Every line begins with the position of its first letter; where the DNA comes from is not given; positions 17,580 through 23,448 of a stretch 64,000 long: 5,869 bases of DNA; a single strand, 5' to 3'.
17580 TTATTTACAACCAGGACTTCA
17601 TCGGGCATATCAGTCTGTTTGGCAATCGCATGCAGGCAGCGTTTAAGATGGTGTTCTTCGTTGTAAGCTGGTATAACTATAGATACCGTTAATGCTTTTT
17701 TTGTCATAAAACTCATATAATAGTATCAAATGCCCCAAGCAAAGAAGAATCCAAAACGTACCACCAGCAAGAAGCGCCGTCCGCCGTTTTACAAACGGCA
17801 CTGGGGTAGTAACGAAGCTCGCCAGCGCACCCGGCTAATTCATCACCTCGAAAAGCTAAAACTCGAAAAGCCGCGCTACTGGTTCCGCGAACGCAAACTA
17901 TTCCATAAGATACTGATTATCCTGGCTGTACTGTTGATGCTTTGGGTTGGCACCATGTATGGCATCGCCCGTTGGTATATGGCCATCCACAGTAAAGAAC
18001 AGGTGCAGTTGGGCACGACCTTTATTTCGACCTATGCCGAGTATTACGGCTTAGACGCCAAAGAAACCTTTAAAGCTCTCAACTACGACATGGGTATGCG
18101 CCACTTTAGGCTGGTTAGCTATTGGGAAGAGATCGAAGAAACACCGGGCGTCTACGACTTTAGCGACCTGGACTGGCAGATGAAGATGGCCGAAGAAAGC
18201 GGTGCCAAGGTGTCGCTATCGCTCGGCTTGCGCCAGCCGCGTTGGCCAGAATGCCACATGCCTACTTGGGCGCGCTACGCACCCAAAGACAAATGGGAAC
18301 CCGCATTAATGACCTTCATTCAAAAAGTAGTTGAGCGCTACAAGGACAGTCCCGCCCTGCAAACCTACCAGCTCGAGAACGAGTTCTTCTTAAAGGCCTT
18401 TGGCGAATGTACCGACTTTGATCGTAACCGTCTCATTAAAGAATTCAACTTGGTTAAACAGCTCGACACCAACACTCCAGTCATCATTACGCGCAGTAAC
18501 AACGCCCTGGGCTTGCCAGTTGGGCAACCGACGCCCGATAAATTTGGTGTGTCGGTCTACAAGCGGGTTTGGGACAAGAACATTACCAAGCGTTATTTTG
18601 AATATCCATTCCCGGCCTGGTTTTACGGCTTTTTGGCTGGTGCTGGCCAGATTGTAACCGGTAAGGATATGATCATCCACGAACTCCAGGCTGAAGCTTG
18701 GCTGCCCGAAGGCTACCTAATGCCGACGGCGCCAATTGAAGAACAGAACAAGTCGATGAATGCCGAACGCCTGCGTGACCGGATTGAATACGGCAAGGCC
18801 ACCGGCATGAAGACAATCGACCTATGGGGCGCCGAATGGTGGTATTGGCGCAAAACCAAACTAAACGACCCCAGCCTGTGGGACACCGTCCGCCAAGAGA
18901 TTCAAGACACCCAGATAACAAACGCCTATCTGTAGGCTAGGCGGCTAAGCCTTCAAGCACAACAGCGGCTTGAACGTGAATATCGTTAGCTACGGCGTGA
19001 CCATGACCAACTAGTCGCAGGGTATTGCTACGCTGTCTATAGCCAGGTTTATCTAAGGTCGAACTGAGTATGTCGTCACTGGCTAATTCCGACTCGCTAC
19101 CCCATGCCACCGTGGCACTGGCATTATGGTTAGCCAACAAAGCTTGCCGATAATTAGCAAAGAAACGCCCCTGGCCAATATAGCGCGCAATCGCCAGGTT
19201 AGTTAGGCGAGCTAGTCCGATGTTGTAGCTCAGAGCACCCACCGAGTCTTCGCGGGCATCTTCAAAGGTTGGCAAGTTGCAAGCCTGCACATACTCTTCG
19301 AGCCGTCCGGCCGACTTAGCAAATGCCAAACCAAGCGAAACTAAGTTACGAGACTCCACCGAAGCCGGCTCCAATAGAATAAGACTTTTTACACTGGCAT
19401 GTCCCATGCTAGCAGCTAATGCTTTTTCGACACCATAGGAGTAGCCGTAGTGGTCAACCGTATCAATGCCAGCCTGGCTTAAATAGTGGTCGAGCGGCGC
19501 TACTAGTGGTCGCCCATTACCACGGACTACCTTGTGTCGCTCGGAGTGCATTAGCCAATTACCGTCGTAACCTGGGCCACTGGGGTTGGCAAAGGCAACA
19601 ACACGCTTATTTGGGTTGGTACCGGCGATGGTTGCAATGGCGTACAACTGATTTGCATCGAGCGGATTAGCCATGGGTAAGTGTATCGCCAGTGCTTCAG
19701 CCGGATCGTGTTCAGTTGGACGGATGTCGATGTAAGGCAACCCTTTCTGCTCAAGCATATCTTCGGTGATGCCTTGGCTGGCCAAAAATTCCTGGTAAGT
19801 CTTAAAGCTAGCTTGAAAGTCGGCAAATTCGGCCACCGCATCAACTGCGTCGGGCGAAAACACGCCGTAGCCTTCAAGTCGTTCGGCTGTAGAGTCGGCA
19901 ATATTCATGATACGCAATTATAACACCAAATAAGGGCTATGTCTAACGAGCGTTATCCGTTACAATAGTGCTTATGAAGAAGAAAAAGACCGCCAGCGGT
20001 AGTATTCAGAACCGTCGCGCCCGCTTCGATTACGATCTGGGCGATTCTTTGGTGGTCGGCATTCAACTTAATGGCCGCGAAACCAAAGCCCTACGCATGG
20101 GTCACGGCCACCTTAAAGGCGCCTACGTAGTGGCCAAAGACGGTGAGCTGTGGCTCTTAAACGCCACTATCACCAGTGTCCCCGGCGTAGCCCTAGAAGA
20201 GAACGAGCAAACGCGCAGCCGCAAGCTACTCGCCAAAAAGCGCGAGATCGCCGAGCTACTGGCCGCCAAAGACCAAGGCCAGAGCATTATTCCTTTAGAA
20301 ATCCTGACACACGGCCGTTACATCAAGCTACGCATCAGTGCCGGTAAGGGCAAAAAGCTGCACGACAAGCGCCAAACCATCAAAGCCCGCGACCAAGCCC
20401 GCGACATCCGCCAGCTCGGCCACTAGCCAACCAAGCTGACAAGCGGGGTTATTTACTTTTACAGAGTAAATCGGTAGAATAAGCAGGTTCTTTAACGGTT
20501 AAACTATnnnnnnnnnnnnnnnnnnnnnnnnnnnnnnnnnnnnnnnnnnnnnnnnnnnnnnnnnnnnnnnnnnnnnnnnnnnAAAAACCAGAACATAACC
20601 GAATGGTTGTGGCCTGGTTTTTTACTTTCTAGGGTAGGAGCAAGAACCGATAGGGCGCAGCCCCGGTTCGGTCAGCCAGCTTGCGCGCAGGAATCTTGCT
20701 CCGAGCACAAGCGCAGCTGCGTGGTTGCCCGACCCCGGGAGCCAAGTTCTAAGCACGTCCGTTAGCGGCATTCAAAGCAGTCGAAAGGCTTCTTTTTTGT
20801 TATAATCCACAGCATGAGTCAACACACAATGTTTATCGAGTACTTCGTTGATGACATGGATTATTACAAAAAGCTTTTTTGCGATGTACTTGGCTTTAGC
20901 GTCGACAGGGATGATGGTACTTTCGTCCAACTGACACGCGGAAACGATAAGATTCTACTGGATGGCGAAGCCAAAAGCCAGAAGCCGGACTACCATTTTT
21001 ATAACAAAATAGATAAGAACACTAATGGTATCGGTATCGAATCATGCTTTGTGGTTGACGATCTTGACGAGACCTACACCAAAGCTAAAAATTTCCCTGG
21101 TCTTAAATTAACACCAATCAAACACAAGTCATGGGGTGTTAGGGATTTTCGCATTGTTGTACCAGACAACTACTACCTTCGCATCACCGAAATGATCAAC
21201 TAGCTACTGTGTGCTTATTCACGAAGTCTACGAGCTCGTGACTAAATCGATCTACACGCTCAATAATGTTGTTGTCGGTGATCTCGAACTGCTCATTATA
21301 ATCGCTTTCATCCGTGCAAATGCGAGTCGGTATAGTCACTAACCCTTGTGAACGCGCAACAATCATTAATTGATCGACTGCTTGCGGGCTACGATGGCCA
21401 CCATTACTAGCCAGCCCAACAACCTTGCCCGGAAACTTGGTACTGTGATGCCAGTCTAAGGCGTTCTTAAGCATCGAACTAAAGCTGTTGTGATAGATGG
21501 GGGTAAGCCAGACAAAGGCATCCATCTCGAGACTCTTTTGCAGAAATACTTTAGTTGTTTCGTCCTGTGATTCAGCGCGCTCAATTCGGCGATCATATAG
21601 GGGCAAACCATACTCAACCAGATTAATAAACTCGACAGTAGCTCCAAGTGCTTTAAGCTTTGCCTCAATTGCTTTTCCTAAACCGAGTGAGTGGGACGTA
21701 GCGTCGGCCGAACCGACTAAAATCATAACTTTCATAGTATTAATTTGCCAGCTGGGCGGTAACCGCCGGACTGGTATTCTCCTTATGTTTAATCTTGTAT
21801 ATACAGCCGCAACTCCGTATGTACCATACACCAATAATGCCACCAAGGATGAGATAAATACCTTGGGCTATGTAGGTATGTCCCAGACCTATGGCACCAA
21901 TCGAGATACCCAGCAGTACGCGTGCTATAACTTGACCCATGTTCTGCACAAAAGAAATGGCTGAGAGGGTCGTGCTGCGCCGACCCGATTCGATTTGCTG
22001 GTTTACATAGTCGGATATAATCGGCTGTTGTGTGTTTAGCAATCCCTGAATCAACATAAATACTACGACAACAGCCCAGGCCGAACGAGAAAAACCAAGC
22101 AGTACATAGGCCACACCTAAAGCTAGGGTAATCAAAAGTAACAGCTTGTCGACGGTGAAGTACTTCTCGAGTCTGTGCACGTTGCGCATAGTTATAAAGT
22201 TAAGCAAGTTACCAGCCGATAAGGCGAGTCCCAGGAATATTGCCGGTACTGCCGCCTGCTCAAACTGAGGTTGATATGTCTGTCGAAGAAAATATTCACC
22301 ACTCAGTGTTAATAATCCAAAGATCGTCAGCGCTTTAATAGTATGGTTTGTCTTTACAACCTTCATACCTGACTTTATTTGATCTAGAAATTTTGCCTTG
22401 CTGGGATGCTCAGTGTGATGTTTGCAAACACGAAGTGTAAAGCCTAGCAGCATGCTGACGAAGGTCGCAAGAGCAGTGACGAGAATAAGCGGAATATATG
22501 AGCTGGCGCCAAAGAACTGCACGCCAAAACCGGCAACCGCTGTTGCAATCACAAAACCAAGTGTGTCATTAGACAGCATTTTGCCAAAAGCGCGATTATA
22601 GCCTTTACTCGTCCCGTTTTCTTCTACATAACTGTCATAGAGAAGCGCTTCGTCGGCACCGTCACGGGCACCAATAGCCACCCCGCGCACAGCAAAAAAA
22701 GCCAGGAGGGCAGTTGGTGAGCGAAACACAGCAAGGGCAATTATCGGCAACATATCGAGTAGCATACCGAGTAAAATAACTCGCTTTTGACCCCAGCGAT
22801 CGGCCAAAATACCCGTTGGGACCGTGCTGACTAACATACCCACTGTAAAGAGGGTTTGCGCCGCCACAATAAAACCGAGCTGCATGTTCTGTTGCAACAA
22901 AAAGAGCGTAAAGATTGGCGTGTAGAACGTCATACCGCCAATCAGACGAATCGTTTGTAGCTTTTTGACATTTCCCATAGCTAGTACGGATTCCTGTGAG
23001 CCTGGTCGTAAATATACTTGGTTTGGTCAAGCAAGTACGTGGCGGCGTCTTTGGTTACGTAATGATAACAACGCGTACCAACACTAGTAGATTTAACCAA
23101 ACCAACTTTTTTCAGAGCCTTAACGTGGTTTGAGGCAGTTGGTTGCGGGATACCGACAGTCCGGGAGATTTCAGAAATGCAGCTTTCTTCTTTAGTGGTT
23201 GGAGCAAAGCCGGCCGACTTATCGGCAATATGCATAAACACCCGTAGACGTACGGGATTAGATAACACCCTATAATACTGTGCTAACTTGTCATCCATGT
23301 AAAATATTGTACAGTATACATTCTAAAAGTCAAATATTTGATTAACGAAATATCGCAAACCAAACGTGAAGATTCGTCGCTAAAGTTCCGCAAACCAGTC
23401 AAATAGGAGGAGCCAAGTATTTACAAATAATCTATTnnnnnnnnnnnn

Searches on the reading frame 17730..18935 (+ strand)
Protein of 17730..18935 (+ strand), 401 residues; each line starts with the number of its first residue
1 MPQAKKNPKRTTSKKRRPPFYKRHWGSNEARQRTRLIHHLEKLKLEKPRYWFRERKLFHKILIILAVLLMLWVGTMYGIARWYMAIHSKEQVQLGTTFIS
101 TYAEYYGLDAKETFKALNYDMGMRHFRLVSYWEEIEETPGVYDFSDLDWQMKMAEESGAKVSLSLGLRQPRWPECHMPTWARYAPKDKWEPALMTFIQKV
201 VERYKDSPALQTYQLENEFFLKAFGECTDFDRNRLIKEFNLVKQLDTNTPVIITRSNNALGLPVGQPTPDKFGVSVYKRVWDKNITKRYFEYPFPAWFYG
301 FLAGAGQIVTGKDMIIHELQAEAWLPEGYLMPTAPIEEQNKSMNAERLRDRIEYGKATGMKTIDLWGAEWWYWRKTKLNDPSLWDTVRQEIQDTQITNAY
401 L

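Call 10: search_protein_families(library=pfam, proteins=[window:17730-18935:+])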
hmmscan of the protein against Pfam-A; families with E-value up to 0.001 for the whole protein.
window:17730-18935:+ (401 aa): 1 family
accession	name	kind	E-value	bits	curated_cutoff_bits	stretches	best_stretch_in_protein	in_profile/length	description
PF02449.21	Glyco_hydro_42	-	2.3e-06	27.7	21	0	130-166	32-68/376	Beta-galactosidase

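Call 11: find_encoding_contigs(protein=window:17730-18935:+, flank=10000, max_places=6)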
Protein window:17730-18935:+ (401 aa): 13 contigs read that carry it; 6 places shown.
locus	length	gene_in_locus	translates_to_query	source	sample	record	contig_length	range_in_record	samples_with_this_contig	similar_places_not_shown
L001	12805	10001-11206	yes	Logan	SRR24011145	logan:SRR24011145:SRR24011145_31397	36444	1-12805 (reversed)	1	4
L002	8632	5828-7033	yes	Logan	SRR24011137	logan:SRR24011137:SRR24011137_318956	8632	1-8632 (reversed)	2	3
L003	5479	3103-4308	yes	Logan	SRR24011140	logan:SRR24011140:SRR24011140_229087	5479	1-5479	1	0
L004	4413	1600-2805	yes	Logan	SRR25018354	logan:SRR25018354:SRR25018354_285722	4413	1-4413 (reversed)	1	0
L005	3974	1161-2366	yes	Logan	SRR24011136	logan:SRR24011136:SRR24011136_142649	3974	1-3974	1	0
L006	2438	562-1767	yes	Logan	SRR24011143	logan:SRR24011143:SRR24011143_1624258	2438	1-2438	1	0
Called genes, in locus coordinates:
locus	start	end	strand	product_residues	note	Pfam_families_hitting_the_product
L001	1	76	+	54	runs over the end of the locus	-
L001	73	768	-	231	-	PF00027:cNMP_binding, PF13545:HTH_Crp_2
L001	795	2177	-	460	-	PF02874:ATP-synt_ab_N, PF00006:ATP-synt_ab, PF22919:ATP-synt_VA_C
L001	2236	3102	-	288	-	PF00231:ATP-synt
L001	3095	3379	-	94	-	-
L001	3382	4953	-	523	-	PF02874:ATP-synt_ab_N (weak), PF00006:ATP-synt_ab, PF00306:ATP-synt_ab_C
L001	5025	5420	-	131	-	PF00213:OSCP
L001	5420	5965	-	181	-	PF00430:ATP-synt_B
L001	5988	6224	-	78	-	PF00137:ATP-synt_C (weak)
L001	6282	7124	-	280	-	PF00119:ATP-synt_A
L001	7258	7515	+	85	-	PF00462:Glutaredoxin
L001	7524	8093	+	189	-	PF02572:CobA_CobO_BtuR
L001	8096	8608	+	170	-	PF01583:APS_kinase (weak), PF06414:Zeta_toxin, PF08433:KTI12, PF13238:AAA_18 (faint), PF13671:AAA_33, PF13207:AAA_17 (faint)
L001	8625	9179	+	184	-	PF00565:SNase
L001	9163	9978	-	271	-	PF00535:Glycos_transf_2, PF10111:Glyco_tranf_2_2 (weak), PF13641:Glyco_tranf_2_3, PF13632:Glyco_trans_2_3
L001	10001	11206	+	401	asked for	PF02449:Glyco_hydro_42 (faint)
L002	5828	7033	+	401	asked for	PF02449:Glyco_hydro_42 (faint)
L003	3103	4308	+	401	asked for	PF02449:Glyco_hydro_42 (faint)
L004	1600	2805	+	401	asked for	PF02449:Glyco_hydro_42 (faint)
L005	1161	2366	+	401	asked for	PF02449:Glyco_hydro_42 (faint)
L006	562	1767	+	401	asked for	PF02449:Glyco_hydro_42 (faint)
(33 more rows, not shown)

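Call 42: find_related_loci(query=A1, collection=metagenome_contigs, flank=10000)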
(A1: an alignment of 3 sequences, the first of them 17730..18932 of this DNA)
Query A1 (401 aa) in metagenome_contigs; peptide patterns used: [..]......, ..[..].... (x = any residue, [..] = any of these).
600 stretches matched a pattern (row limit reached: there are more); 552 encode a relative of the query (tblastn E <= 1e-3); the best 80 are kept; 80 distinct loci.
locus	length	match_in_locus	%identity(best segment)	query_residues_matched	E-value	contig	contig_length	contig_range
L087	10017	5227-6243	60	54-392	9e-146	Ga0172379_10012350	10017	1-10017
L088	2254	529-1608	57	31-392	2e-152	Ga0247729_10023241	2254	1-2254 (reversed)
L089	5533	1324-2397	56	47-401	1e-142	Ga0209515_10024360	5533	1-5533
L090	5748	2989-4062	56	47-401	2e-142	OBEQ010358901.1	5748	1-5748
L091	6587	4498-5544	59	39-390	7e-141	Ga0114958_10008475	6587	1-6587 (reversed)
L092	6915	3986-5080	57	31-391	2e-140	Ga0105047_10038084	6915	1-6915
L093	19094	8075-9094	58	60-398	8e-140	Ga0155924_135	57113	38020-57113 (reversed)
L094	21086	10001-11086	54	40-401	9e-140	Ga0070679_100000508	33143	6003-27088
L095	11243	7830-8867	58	50-393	3e-138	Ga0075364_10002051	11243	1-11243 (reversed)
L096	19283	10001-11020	57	60-398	2e-137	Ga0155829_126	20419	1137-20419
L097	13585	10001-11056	56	35-392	1e-137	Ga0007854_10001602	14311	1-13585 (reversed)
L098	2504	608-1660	55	43-392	6e-145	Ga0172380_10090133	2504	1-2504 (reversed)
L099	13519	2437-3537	54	27-392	5e-137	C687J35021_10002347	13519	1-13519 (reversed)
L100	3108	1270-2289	56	60-398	4e-141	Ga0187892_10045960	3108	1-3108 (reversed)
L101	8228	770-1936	50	1-400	6e-135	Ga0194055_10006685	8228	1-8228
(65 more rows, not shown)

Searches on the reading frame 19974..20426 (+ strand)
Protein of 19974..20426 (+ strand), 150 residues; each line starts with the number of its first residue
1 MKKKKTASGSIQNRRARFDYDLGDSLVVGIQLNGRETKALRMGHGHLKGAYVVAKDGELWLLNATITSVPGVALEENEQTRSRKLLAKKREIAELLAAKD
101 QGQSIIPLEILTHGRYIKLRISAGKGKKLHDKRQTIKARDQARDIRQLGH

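Call 16: find_related_loci(query=window:19974-20426:+, collection=genome_contigs, flank=10000)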
Query window:19974-20426:+ (150 aa) in genome_contigs; peptide patterns used: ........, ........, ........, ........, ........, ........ (x = any residue, [..] = any of these).
600 stretches matched a pattern (row limit reached: there are more); 487 encode a relative of the query (tblastn E <= 1e-3); the best 80 are kept; 80 distinct loci.
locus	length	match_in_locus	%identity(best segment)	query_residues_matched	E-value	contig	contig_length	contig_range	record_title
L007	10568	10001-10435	83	2-146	1e-76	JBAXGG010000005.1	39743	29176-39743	MAG: Candidatus Saccharibacteria bacterium isolate ELA291 MAG291_5, whole genome shotgun sequence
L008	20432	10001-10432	66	2-145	2e-57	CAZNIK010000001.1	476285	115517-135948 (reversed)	MAG TPA_asm: uncultured Candidatus Saccharibacteria bacterium isolate binchicken_co245_158 genome assembly, contig: NODE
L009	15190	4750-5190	52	3-149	4e-39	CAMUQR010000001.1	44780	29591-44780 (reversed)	MAG TPA_asm: uncultured Candidatus Saccharibacteria bacterium isolate SRR8786267_bin.10_metaWRAP_v1.3_MAG genome assembl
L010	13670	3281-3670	46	12-141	1e-31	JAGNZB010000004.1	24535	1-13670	Candidatus Gracilibacteria bacterium isolate Go_SlAct_bin_456 Go_SlAct_7145_length_24535_cov_4.425803, whole genome shot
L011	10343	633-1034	46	12-144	2e-30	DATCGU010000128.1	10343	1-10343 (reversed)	MAG TPA_asm: Gemmatimonadaceae bacterium isolate SMAG_U7815 k141_63434, whole genome shotgun sequence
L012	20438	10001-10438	45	2-143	7e-30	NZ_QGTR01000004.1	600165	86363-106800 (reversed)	Hoeflea marina strain DSM 16791 Ga0244531_104, whole genome shotgun sequence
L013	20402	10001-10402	47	13-145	2e-29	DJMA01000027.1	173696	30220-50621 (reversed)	MAG TPA_asm: Bdellovibrionaceae bacterium UBA6502 UBA6502_contig_53, whole genome shotgun sequence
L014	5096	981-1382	44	12-143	2e-29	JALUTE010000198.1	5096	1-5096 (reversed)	MAG: Methyloligella sp. isolate S146_metabat2_scaf2bin.230 S146_NODE_19111_length_5096_cov_2.121755, whole genome shotgu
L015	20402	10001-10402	46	13-144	5e-29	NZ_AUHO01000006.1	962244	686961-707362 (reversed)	Kaistia adipata DSM 17808 G539DRAFT_scaffold00002.2_C, whole genome shotgun sequence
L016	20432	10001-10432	42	4-145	3e-29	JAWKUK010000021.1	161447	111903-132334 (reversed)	MAG: Planctomycetota bacterium isolate ABC2.79 ABC2.79.fa-21, whole genome shotgun sequence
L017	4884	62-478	41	11-147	7e-29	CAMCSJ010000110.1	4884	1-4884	MAG: Rickettsia typhi isolate LH-05nov19-296 genome assembly, contig: LH-05nov19-C47234, whole genome shotgun sequence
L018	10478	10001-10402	43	13-144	7e-29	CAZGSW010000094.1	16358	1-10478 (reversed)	MAG TPA_asm: uncultured Rhodoplanes sp. isolate SRP344714_co2_138 genome assembly, contig: NODE_9170_length_16358_cov_13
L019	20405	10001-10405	42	11-145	2e-28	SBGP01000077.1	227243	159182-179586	MAG: Deltaproteobacteria bacterium isolate M1803 scaffold_3_1, whole genome shotgun sequence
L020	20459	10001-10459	40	1-144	3e-28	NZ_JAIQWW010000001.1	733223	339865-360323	Phyllobacterium chamaecytisi strain KW56 1, whole genome shotgun sequence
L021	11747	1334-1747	38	10-145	2e-28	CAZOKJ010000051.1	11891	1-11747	MAG TPA_asm: uncultured Fluviicola sp. isolate binchicken_co101_158 genome assembly, contig: NODE_4855_length_11891_cov_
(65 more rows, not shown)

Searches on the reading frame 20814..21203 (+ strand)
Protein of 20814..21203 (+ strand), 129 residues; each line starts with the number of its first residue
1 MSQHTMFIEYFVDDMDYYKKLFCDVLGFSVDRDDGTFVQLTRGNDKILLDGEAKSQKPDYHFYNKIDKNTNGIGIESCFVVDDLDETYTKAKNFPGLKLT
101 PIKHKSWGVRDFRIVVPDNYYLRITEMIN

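Call 50: search_protein_families(library=pfam, proteins=[window:20814-21203:+], max_evalue=0.01)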
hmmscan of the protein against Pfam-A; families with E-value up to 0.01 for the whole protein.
window:20814-21203:+ (129 aa): 2 families
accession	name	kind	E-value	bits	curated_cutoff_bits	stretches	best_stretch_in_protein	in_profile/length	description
PF12681.13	Glyoxalase_2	-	8.9e-09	35.8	30.1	1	11-127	7-116/118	Glyoxalase-like domain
PF00903.31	Glyoxalase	-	3.3e-06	27.9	20.6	1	8-93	5-90/121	Glyoxalase/Bleomycin resistance protein/Dioxygenase superfamily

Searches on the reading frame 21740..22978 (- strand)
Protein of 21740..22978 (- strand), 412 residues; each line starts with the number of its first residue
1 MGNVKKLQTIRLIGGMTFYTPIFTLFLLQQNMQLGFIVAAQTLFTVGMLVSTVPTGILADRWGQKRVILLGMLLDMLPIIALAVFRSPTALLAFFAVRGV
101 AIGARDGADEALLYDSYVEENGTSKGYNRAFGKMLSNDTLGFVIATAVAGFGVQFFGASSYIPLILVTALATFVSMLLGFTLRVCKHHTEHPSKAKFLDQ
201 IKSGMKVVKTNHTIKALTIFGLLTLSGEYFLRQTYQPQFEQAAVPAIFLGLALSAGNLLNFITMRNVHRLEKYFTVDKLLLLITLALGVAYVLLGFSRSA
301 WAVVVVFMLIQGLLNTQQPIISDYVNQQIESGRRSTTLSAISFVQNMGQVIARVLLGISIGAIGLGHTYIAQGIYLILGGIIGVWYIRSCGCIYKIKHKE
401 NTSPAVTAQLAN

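Call 60: search_protein_families(library=pfam, proteins=[window:21740-22978:-], max_evalue=0.001)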
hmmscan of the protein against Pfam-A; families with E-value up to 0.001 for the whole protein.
window:21740-22978:- (412 aa): 2 families
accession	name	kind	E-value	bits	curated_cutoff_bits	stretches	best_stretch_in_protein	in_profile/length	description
PF07690.21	MFS_1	-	5.3e-23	81.9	33.4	2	15-264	11-255/347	Major Facilitator Superfamily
PF12832.13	MFS_1_like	-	5.2e-06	26.2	25.2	1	20-363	19-365/373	MFS_1 like family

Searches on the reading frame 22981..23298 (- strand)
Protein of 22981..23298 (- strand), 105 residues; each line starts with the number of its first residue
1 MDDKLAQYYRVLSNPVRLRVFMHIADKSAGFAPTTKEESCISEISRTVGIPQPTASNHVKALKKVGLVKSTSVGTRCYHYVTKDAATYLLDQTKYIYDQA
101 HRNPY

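Call 50: search_protein_families(library=pfam, proteins=[window:22981-23298:-], max_evalue=0.01)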
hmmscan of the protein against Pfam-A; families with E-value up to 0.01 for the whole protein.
window:22981-23298:- (105 aa): 7 families
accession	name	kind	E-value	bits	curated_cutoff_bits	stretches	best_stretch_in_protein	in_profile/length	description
PF12840.13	HTH_20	-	5.9e-10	39.4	27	1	12-70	1-50/51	Helix-turn-helix domain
PF01022.26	HTH_5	-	1.2e-08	35.1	22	1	37-70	14-47/47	Bacterial regulatory protein, arsR family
PF01978.25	TrmB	-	2.1e-06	27.9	25.6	1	36-81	20-65/68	Sugar-specific transcriptional regulator TrmB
PF12802.13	MarR_2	-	0.00017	22.1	27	1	42-72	24-54/61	MarR family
PF13412.12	HTH_24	-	0.00034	20.6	21.9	1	40-69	19-48/48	Winged helix-turn-helix DNA-binding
PF09339.16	HTH_IclR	-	0.00037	20.7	22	1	41-70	21-50/52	IclR helix-turn-helix domain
PF02082.26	Rrf2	-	0.0096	16.5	30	0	37-71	22-56/132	Iron-dependent Transcriptional regulator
